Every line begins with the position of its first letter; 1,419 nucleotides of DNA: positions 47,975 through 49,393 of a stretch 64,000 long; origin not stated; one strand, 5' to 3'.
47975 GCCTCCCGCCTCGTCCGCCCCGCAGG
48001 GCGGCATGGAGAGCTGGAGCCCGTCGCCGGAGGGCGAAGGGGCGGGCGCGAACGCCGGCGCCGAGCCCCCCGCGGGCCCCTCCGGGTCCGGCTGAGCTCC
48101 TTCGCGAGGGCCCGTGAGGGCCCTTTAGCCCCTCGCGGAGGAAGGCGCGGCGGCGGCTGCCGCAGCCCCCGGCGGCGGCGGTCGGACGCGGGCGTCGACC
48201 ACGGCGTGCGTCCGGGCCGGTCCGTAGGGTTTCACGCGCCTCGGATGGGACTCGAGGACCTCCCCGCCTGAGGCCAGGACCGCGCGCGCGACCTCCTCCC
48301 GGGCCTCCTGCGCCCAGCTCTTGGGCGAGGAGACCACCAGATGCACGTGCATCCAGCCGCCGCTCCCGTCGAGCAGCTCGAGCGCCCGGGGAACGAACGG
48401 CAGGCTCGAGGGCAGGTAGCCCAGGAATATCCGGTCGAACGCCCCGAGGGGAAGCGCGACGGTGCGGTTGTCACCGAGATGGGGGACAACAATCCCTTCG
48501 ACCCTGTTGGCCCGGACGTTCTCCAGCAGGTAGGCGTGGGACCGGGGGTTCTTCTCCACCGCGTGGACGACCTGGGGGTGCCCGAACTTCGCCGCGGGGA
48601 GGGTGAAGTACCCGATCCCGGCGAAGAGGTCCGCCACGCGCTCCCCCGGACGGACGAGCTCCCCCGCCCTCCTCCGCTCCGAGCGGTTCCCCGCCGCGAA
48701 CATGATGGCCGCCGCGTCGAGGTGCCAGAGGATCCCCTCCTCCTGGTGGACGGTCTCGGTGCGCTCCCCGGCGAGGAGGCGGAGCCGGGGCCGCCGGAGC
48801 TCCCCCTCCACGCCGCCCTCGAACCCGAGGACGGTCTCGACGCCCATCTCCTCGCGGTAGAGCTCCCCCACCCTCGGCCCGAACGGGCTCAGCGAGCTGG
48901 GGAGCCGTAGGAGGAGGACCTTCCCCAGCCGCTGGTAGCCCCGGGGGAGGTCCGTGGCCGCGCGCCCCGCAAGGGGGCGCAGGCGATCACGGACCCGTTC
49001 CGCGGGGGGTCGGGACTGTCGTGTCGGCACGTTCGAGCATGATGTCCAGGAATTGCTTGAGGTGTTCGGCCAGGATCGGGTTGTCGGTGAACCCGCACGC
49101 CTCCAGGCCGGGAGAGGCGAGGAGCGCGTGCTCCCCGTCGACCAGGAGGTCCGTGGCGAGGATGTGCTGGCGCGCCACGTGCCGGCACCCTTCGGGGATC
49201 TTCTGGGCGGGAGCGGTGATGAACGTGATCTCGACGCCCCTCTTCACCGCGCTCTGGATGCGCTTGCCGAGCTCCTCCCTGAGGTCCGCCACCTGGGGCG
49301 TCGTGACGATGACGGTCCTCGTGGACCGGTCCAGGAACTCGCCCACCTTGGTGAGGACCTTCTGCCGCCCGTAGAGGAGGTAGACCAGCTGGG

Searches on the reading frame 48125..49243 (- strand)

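Call 13: search_protein_families(library=pfam, proteins=[window:48125-49243:-], max_evalue=0.001)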
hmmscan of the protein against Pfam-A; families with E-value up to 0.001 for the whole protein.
window:48125-49243:- (372 aa): 2 families
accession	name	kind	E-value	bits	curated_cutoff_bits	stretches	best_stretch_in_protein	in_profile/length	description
PF02475.24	TRM5-TYW2_MTfase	-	6.9e-37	127.4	28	1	164-305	1-140/164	TRM5/TYW2 methyltransferase domain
PF25133.1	TYW2_N_2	-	6e-13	49.2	27.7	1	96-162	14-79/79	TYW2 N-terminal domain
